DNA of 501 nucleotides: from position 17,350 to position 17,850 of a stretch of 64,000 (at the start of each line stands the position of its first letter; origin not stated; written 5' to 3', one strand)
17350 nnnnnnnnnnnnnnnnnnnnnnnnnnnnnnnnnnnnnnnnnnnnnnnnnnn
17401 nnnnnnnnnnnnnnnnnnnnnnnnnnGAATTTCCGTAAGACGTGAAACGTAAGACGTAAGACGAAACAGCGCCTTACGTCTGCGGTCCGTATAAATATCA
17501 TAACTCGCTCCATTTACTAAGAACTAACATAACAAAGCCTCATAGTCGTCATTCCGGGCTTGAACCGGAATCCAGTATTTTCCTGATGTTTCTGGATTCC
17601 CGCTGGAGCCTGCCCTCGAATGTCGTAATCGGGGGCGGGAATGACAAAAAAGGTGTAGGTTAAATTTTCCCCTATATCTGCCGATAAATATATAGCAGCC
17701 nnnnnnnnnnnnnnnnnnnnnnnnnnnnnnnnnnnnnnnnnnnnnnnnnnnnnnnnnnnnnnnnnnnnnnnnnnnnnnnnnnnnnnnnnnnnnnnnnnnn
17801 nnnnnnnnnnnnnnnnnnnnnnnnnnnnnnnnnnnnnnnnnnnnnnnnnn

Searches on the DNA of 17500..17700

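Call 67: search_rna_families(source=window, start=17500, end=17700, threshold=evalue, max_evalue=1)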
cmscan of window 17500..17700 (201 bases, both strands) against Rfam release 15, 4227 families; matches with E-value up to 1: 0.
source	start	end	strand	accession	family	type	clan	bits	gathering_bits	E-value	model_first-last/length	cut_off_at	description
